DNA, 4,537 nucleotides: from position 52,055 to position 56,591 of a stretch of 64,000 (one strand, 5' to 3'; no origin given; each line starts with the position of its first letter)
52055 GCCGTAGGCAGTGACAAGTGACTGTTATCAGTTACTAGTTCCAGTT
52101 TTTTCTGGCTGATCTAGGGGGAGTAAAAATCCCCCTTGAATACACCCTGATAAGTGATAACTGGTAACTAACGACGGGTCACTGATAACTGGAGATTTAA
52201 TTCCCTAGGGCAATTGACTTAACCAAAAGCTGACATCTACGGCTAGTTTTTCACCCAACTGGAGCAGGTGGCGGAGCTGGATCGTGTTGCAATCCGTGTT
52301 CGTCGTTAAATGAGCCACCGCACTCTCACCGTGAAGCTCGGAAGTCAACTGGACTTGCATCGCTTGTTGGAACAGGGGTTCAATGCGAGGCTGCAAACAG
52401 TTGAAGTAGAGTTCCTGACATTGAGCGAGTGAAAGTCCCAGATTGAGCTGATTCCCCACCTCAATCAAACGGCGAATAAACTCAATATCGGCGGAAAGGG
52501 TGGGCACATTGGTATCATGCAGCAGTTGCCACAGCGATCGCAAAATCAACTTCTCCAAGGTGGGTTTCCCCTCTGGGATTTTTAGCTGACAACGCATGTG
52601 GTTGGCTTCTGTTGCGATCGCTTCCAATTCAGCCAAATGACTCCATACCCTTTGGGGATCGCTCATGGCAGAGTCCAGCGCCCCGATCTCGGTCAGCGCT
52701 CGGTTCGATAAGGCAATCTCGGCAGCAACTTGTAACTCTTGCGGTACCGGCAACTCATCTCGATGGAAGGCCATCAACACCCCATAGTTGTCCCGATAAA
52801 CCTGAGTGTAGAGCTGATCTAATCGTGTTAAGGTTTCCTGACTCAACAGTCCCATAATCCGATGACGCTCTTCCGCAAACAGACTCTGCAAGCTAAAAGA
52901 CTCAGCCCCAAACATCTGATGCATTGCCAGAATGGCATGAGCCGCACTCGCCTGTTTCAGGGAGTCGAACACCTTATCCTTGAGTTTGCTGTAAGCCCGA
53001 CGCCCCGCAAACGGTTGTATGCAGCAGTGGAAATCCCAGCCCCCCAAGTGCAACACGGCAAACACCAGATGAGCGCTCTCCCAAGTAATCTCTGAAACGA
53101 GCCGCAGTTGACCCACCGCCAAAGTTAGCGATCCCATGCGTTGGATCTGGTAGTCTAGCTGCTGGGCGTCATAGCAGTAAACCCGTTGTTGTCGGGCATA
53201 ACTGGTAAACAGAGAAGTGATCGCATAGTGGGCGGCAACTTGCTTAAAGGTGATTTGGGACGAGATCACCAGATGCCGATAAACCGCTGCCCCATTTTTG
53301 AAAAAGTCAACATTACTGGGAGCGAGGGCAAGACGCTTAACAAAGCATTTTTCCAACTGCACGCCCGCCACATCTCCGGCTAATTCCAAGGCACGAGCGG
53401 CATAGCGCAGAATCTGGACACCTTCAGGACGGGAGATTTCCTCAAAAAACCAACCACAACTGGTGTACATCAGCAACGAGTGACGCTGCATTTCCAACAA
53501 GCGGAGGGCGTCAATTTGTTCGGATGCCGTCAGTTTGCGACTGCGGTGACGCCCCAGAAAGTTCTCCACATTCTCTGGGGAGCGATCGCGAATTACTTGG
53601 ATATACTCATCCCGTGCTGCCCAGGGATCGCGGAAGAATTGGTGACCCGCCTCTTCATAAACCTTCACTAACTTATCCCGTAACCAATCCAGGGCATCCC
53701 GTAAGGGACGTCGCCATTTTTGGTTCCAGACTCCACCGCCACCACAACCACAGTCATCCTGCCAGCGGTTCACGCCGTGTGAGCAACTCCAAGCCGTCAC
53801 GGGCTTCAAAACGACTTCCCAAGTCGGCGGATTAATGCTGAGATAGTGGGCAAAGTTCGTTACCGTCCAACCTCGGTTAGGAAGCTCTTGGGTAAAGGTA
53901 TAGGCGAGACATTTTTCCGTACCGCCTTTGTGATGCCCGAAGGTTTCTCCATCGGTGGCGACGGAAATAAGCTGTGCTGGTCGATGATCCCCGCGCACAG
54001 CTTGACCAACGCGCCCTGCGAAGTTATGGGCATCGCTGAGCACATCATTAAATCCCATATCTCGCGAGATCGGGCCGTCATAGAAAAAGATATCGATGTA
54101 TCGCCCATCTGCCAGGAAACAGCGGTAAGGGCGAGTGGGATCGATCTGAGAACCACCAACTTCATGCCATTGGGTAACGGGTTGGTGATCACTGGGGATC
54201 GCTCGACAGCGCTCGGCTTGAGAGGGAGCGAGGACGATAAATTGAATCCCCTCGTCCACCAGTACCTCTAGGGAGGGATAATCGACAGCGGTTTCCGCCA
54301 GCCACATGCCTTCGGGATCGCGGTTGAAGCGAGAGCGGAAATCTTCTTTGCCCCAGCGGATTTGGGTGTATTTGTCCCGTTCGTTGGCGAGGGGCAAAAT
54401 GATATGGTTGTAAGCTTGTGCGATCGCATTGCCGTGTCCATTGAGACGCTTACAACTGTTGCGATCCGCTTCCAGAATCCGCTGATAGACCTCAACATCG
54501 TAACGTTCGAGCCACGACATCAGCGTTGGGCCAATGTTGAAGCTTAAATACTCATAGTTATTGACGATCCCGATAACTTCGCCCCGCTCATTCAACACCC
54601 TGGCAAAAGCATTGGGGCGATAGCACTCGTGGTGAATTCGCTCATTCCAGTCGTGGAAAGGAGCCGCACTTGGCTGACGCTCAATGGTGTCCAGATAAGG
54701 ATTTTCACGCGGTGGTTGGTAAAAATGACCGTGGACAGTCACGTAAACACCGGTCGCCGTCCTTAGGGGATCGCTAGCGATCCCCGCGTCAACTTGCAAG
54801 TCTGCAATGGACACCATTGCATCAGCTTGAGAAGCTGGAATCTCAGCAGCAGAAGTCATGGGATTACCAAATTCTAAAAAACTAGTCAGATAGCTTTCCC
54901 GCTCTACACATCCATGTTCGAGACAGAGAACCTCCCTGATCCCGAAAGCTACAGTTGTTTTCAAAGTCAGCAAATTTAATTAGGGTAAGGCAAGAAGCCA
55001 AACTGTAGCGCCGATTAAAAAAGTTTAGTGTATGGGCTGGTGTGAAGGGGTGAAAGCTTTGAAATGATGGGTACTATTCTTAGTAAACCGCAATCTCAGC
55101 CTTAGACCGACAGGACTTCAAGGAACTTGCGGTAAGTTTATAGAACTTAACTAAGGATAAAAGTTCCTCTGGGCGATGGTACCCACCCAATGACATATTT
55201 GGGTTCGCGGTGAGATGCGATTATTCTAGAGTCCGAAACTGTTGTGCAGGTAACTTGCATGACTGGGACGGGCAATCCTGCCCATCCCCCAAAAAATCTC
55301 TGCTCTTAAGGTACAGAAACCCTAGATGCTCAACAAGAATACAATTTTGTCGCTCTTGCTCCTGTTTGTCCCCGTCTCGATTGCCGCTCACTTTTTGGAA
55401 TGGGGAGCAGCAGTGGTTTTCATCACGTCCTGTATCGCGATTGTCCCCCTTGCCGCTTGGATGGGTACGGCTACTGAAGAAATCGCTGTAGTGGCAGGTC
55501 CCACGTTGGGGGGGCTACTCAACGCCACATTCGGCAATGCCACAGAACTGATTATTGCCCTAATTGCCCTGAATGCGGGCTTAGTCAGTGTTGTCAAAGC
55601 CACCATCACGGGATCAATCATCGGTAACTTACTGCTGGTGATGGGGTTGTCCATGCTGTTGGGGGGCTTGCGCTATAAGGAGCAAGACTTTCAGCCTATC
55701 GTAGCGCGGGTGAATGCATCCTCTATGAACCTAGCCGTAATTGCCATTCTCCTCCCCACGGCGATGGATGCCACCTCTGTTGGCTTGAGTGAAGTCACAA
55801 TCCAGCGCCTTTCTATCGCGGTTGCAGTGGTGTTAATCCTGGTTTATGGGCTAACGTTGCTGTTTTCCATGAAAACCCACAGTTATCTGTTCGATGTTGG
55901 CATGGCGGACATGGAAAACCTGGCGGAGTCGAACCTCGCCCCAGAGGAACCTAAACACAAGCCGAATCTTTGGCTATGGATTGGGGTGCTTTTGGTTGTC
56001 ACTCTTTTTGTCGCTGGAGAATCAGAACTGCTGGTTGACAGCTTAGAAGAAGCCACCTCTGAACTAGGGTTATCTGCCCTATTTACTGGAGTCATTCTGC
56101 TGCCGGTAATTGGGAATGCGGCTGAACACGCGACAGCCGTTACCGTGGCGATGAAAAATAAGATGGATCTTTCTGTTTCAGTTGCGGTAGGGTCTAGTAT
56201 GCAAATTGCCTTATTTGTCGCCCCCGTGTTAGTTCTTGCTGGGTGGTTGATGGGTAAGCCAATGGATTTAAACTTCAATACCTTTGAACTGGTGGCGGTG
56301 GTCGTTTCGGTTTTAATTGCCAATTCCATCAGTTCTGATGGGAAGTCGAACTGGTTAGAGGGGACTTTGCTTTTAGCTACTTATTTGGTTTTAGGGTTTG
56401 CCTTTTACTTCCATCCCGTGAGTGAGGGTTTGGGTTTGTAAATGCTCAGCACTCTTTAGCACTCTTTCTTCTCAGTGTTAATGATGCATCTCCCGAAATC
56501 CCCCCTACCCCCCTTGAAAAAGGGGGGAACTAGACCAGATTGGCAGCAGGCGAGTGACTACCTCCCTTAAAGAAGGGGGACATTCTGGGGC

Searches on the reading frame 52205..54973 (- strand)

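Call 53: search_protein_families(library=pfam, proteins=[window:52205-54973:-], max_evalue=0.00001)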
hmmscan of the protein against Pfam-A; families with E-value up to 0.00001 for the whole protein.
window:52205-54973:- (922 aa): 2 families
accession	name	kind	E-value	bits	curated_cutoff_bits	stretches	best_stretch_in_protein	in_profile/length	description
PF12055.13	DUF3536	-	3.9e-129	430.5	25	1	416-699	1-284/284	Domain of unknown function (DUF3536)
PF03065.20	Glyco_hydro_57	-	4.7e-18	65.9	21.2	1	145-368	73-268/291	Glycosyl hydrolase family 57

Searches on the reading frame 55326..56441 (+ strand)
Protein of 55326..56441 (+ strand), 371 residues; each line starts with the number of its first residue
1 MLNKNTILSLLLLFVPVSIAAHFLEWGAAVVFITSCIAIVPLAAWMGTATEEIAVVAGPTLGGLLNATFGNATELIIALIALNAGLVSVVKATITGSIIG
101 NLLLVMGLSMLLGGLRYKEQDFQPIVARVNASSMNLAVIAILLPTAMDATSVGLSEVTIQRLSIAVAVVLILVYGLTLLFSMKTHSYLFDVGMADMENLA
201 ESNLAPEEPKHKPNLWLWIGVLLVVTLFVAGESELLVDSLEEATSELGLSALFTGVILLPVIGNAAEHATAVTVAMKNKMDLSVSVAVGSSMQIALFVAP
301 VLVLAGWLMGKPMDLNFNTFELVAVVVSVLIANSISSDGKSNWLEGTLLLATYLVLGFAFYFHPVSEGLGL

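Call 53: search_protein_families(library=pfam, proteins=[window:55326-56441:+], max_evalue=0.00001)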
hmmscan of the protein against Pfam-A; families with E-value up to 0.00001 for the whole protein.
window:55326-56441:+ (371 aa): 1 family
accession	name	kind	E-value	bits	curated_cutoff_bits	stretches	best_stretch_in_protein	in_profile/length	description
PF01699.29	Na_Ca_ex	-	2.3e-41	141.7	24.9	2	219-360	3-149/151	Sodium/calcium exchanger protein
